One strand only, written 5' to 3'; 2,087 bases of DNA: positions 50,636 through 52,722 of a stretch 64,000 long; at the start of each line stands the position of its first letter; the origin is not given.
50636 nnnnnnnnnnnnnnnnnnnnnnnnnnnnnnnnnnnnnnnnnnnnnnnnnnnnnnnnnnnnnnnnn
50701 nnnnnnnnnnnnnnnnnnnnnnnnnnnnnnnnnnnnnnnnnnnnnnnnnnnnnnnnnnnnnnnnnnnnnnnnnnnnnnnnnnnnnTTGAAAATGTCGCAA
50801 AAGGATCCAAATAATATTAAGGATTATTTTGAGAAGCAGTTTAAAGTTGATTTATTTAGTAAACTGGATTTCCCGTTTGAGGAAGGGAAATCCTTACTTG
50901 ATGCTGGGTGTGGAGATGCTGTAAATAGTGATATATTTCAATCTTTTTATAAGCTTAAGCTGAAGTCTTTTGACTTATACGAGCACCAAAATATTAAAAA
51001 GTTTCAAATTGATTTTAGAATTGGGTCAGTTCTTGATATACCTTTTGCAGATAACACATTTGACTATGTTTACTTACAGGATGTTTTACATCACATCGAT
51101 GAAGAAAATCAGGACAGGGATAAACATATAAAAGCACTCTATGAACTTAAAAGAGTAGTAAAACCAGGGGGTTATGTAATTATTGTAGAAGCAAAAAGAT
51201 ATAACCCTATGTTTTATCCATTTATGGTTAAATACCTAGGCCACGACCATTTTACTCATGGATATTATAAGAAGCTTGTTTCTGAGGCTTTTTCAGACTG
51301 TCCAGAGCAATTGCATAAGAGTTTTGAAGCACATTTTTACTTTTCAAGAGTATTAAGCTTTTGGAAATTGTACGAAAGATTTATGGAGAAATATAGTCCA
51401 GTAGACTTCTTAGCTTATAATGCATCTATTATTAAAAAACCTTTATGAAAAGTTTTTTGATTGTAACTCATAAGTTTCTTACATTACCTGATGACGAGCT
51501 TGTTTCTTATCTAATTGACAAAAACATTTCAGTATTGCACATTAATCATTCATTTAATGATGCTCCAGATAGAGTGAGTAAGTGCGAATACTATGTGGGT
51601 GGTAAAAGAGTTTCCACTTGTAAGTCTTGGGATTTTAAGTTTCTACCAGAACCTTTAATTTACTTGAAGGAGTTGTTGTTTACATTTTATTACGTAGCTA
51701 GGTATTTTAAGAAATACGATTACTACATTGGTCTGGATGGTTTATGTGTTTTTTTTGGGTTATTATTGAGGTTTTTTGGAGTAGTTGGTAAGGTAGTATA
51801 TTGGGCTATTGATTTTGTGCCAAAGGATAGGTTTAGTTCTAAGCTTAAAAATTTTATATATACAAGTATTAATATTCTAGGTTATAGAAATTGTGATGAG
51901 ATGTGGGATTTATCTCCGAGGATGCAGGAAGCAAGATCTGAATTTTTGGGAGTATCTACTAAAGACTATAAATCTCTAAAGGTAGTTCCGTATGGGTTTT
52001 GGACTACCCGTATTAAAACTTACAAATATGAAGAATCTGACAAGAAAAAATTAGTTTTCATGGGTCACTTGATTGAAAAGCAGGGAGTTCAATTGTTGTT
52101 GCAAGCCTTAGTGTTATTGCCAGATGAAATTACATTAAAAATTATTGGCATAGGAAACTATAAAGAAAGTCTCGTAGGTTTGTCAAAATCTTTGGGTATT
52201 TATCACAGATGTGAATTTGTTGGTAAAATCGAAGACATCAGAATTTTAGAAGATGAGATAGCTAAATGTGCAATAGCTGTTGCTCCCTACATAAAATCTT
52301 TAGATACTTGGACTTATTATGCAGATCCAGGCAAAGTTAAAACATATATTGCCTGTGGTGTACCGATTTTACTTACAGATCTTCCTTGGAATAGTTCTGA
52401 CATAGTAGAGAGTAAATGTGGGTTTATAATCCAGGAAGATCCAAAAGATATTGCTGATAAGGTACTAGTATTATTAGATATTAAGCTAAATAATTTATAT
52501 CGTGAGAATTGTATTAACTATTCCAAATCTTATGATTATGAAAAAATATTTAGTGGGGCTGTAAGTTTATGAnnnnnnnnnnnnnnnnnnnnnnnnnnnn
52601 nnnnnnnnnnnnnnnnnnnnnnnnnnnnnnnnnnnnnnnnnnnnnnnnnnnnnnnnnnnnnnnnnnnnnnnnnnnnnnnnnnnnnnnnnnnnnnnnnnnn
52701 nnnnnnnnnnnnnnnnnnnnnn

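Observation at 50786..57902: Modification module: four methyltransferases (one tandem, one CmcI-type) plus a hexapeptide acetyltransferase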

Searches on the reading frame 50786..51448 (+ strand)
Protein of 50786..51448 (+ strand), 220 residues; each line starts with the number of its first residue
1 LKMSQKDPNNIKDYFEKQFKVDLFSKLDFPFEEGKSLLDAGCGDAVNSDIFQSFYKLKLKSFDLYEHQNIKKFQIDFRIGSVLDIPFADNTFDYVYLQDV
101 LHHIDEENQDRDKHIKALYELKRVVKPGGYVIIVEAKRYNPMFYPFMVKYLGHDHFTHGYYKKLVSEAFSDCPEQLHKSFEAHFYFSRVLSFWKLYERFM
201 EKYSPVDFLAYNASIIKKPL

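Call 4: search_protein_families(library=pfam, proteins=[window:50786-51448:+], max_evalue=0.01)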
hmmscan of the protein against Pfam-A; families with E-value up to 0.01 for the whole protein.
window:50786-51448:+ (220 aa): 7 families
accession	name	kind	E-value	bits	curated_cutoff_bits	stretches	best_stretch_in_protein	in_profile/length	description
PF08241.18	Methyltransf_11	-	1.3e-14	55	21.2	1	38-133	1-95/95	Methyltransferase domain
PF13489.12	Methyltransf_23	-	3.2e-10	40.4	27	1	24-137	13-120/164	Methyltransferase domain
PF13649.12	Methyltransf_25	-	1.2e-09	39.2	27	1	38-129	2-97/97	Methyltransferase domain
PF13847.12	Methyltransf_31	-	9.2e-09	35.6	27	1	34-137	4-113/145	Methyltransferase domain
PF01209.24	Ubie_methyltran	-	1.9e-06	27.8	20.1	1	68-140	93-158/233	ubiE/COQ5 methyltransferase family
PF08242.18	Methyltransf_12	-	1.4e-05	26.1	30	1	45-130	23-97/98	Methyltransferase domain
PF00891.24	Methyltransf_2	-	0.00042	20.2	22.3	1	31-136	60-167/210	O-methyltransferase domain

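Call 8: search_protein_families(library=ncbifam, proteins=[window:50786-51448:+], max_evalue=0.001)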
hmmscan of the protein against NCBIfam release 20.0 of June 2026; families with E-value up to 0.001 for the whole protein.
window:50786-51448:+ (220 aa): 14 families
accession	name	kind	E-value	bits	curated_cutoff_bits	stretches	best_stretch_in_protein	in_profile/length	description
NF001243.0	PRK00216.1-4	equivalog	4.9e-09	35.9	235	1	71-166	96-182/237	demethylmenaquinone methyltransferase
TIGR02752.1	MenG_heptapren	equivalog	9.4e-08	31.9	419.85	1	68-164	91-178/231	demethylmenaquinone methyltransferase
NF001241.0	PRK00216.1-2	equivalog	2.3e-07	30.7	327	1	34-150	52-165/231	demethylmenaquinone methyltransferase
NF045667.1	MTase_DVU1556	equivalog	2.6e-07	30.3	155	1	31-133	20-119/213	DVU_1556 family methyltransferase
TIGR01934.1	MenG_MenH_UbiE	subfamily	5.9e-06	25.7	158.35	1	67-150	82-159/223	ubiquinone/menaquinone biosynthesis methyltransferase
NF047649.1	MTase_UXPK_star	exception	1.3e-05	24.4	460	1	72-134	127-182/283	methyltransferase/UXPK-star double selenoprotein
NF041675.1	sarc_dimgly_tmase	equivalog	1.6e-05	25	550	1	75-135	118-171/278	sarcosine/dimethylglycine N-methyltransferase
NF001240.0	PRK00216.1-1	equivalog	1.6e-05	24.1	378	1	43-138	89-173/251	bifunctional demethylmenaquinone methyltransferase/2-methoxy-6-polyprenyl-1,4-benzoquinol methylase UbiE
NF001244.0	PRK00216.1-5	equivalog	3.1e-05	23.4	216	1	68-151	95-172/236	bifunctional demethylmenaquinone methyltransferase/2-methoxy-6-polyprenyl-1,4-benzoquinol methylase UbiE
NF038099.1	AsSugarArsM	exception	5.6e-05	22.5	400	1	71-135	114-173/321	arsenosugar biosynthesis arsenite methyltransferase ArsM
NF040539.1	AST_met_ArsM_2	exception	7.3e-05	22.7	240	1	72-142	109-172/262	putative arsinothricin biosynthesis methyltransferase ArsM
NF007610.0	PRK10258.1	equivalog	0.0002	20.8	342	1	35-132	44-137/251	malonyl-ACP O-methyltransferase BioC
NF041537.1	ArsM_AhpD_UU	exception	0.00024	20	510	0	69-135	123-182/345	arsenite methyltransferase/AhpD domain selenoprotein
NF008300.0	PRK11088.1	equivalog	0.00059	19.4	303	0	32-136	84-182/272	23S rRNA (guanine(745)-N(1))-methyltransferase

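Call 19: search_solved_structures(query=window:50792-51448:+, max_evalue=0.1)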
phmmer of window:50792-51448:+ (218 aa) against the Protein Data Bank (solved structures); distinct sequences matched with E-value up to 0.1: 19.
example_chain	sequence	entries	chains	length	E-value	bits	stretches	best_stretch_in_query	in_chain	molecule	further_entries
3mgg_A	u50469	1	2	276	7.2e-07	32.4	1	26-144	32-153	Methyltransferase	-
6uak_A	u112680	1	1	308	2.8e-06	30.5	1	60-139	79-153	SAM dependent methyltransferase LahSB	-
5wp5_A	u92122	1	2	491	3.9e-06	30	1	24-170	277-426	Phosphomethylethanolamine N-methyltransferase 2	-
2p8j_A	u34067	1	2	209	3.3e-05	27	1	33-131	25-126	S-adenosylmethionine-dependent methyltransferase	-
2o57_A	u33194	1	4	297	7.8e-05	25.7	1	63-166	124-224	putative sarcosine dimethylglycine methyltransferase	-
3bus_A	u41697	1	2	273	0.00011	25.2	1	73-133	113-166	Methyltransferase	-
3sm3_A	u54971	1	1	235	0.0002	24.4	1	72-192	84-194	SAM-dependent methyltransferases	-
4ine_A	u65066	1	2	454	0.00038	23.5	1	67-139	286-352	Protein PMT-2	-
4krh_A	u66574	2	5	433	0.00049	23.1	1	67-132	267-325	Phosphoethanolamine N-methyltransferase 2 | Phospholethanolamine N-methyltransferase 2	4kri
9w6x_A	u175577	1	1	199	0.00061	22.8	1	30-137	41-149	YtkW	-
3dh0_A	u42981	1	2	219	0.00082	22.4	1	5-136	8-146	SAM dependent methyltransferase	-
3i9f_A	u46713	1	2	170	0.00085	22.3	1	32-171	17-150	Putative type 11 methyltransferase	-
5wp4_A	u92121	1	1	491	0.0028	20.7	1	30-171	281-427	Phosphoethanolamine N-methyltransferase 1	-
6uv6_A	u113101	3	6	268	0.0029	20.6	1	72-139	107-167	D-glucose O-methyltransferase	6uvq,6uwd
1ve3_A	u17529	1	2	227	0.004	20.1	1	64-131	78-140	hypothetical protein PH0226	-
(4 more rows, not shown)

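Call 42: find_homologous_proteins(query=window:50792-51448:+, max_evalue=0.00001)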
Query window:50792-51448:+ (218 aa): 25 proteins with E <= 0.00001 among 176 candidates.
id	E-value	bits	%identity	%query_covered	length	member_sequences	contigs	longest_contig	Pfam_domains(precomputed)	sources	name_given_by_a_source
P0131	5.1e-143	492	100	100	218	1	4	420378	PF13847.13,PF13489.13,PF13649.13,PF01209.25,PF08241.19,PF08242.19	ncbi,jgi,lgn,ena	-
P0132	1.4e-66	242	54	93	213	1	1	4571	PF13847.13,PF13489.13,PF02353.27,PF13649.13,PF08241.19,PF08242.19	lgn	-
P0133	8.5e-64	233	53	92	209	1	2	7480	PF13847.13,PF13489.13,PF02353.27,PF13649.13,PF01209.25,PF08241.19,PF08242.19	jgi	jgi:ubiquinone/menaquinone biosynthesis C-methylase UbiE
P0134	7.8e-63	230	52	92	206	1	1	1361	PF13847.13,PF13489.13,PF13649.13,PF08241.19,PF08242.19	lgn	-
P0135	1.3e-61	226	50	96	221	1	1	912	PF13847.13,PF13489.13,PF13649.13,PF01209.25,PF08241.19,PF08242.19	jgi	jgi:SAM-dependent methyltransferase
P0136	2.7e-61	225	53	93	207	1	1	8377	PF13847.13,PF13489.13,PF13649.13,PF08241.19,PF08242.19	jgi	-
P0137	3.1e-61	225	52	92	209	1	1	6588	PF13847.13,PF13489.13,PF13649.13,PF01209.25,PF08241.19,PF08242.19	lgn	-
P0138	1.2e-60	223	51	92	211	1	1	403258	PF13847.13,PF13489.13,PF13649.13,PF01209.25,PF08241.19,PF08242.19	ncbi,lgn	-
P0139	8.4e-59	217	45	96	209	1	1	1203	PF13847.13,PF13489.13,PF13649.13,PF01209.25,PF08241.19,PF08242.19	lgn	-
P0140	3.2e-58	215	50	92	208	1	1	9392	PF13847.13,PF13489.13,PF02353.27,PF13649.13,PF08241.19,PF08242.19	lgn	-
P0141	2.4e-57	212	50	93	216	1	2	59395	PF07021.19,PF13847.13,PF13489.13,PF13649.13,PF08241.19,PF08242.19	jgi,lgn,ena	jgi:ubiquinone/menaquinone biosynthesis C-methylase UbiE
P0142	3.6e-57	212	48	92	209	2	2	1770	PF13847.13,PF13489.13,PF13649.13,PF01209.25,PF08241.19,PF08242.19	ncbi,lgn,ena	-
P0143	7.9e-55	204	51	92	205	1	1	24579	PF13847.13,PF13489.13,PF13649.13,PF08241.19,PF08242.19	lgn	-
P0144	9.5e-54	200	51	92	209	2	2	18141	PF07021.19,PF13847.13,PF13489.13,PF13649.13,PF08241.19,PF08242.19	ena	-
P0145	1.2e-53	200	48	93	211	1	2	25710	PF13847.13,PF13489.13,PF13649.13,PF08241.19,PF08242.19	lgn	-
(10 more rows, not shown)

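Call 43: find_encoding_contigs(protein=P0138, flank=8000, max_places=1)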
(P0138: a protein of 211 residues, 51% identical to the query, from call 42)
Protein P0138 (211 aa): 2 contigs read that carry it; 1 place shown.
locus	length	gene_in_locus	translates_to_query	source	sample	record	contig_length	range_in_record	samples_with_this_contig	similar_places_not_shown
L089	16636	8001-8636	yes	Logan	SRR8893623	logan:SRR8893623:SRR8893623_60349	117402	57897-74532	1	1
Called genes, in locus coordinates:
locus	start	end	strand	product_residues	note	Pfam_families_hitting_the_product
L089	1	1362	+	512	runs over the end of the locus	PF13231:PMT_2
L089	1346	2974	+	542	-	PF02366:PMT (weak), PF13231:PMT_2 (weak)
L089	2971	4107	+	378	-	PF13439:Glyco_transf_4, PF20706:GT4-conflict (weak), PF00534:Glycos_transf_1, PF13692:Glyco_trans_1_4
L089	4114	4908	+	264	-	PF00535:Glycos_transf_2, PF10111:Glyco_tranf_2_2 (weak)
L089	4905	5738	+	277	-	PF00535:Glycos_transf_2, PF10111:Glyco_tranf_2_2 (weak), PF13641:Glyco_tranf_2_3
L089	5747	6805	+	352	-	PF01073:3Beta_HSD, PF01370:Epimerase, PF02719:Polysacc_synt_2, PF04321:RmlD_sub_bind, PF16363:GDP_Man_Dehyd, PF07993:NAD_binding_4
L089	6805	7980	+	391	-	PF00534:Glycos_transf_1, PF13692:Glyco_trans_1_4, PF26337:Gtf3_C (weak), PF00534:Glycos_transf_1 (weak)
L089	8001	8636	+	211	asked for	PF01209:Ubie_methyltran (faint), PF13489:Methyltransf_23, PF13847:Methyltransf_31, PF08241:Methyltransf_11, PF08242:Methyltransf_12, PF13649:Methyltransf_25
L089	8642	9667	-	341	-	PF00106:adh_short (faint), PF01073:3Beta_HSD, PF01370:Epimerase, PF02719:Polysacc_synt_2, PF04321:RmlD_sub_bind, PF07993:NAD_binding_4, PF16363:GDP_Man_Dehyd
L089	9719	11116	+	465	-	-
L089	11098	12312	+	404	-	PF00534:Glycos_transf_1, PF13692:Glyco_trans_1_4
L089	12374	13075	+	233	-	-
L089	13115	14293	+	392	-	PF13477:Glyco_trans_4_2 (weak), PF13439:Glyco_transf_4, PF13579:Glyco_trans_4_4, PF20706:GT4-conflict, PF00534:Glycos_transf_1, PF13692:Glyco_trans_1_4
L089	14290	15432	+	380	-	PF00534:Glycos_transf_1, PF13692:Glyco_trans_1_4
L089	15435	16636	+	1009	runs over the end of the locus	PF04932:Wzy_C, PF02366:PMT, PF13231:PMT_2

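Call 44: find_encoding_contigs(protein=P0141, flank=8000, max_places=1)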
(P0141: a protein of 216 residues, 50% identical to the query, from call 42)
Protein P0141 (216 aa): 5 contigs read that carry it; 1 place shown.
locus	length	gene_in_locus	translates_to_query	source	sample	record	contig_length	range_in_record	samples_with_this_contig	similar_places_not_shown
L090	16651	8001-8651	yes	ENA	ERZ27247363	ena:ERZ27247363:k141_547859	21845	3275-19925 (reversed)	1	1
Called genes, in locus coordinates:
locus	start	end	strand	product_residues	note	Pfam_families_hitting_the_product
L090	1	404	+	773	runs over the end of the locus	?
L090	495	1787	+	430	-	PF01943:Polysacc_synt, PF13440:Polysacc_synt_3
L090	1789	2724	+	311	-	PF00535:Glycos_transf_2, PF10111:Glyco_tranf_2_2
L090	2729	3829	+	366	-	PF13439:Glyco_transf_4, PF20706:GT4-conflict (weak), PF00534:Glycos_transf_1, PF13692:Glyco_trans_1_4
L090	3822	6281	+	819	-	PF00535:Glycos_transf_2, PF00535:Glycos_transf_2, PF01209:Ubie_methyltran, PF05219:DREV, PF08241:Methyltransf_11, PF08242:Methyltransf_12, PF13649:Methyltransf_25, PF13847:Methyltransf_31, +4 more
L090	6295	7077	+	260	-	-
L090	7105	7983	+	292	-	PF01209:Ubie_methyltran, PF08003:Methyltransf_9 (weak), PF13489:Methyltransf_23, PF13847:Methyltransf_31, PF08241:Methyltransf_11, PF08242:Methyltransf_12 (weak), PF13649:Methyltransf_25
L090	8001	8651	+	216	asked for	PF13489:Methyltransf_23, PF07021:MetW (weak), PF13847:Methyltransf_31, PF08241:Methyltransf_11, PF08242:Methyltransf_12, PF13649:Methyltransf_25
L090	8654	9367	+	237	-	PF13489:Methyltransf_23, PF13847:Methyltransf_31, PF08241:Methyltransf_11, PF08242:Methyltransf_12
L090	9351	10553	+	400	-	PF13439:Glyco_transf_4, PF20706:GT4-conflict, PF00534:Glycos_transf_1, PF13692:Glyco_trans_1_4, PF13524:Glyco_trans_1_2 (weak)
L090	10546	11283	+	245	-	PF13489:Methyltransf_23, PF07021:MetW, PF13847:Methyltransf_31, PF08241:Methyltransf_11, PF08242:Methyltransf_12, PF13649:Methyltransf_25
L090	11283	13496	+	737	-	-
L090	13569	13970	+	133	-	PF13310:Virulence_RhuM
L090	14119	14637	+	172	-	PF01936:NYN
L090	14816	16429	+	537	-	-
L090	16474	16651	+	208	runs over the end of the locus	-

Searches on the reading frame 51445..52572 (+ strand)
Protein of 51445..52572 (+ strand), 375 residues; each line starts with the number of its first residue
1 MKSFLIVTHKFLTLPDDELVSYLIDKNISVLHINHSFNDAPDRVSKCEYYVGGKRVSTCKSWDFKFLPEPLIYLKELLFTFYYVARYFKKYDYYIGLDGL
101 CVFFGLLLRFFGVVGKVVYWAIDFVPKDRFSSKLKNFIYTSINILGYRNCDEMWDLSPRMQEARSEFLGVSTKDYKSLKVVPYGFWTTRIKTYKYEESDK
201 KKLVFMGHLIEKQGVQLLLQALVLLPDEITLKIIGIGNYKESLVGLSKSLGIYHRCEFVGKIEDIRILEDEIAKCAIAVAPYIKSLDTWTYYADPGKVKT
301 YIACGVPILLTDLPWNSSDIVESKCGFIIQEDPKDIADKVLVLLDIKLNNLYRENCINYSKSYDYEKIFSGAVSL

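Call 4: search_protein_families(library=pfam, proteins=[window:51445-52572:+], max_evalue=0.01)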
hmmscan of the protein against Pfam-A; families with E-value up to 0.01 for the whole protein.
window:51445-52572:+ (375 aa): 2 families
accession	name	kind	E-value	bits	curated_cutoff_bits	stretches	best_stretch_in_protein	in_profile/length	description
PF13692.12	Glyco_trans_1_4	-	7.2e-17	62.4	27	1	201-344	2-140/142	Glycosyl transferases group 1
PF00534.26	Glycos_transf_1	-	3e-15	56.6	26.4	1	197-361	12-170/172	Glycosyl transferases group 1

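Call 8: search_protein_families(library=ncbifam, proteins=[window:51445-52572:+], max_evalue=0.001)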
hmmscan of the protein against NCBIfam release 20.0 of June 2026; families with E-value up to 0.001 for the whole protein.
window:51445-52572:+ (375 aa): 3 families
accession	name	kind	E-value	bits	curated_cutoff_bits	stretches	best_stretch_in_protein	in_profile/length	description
NF046085.1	XrtY_assoc_Gly1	equivalog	1.9e-07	30.3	400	1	193-340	202-343/387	XrtY-associated glycosyltransferase XYAG1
NF041010.1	glycosy_Agl16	equivalog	4.7e-07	29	575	1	175-368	155-340/352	glycosylation protein Agl16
NF047684.1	TeichurnBiosyTuaC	equivalog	6e-06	25.4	550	1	198-286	217-302/391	teichuronic acid biosynthesis protein TuaC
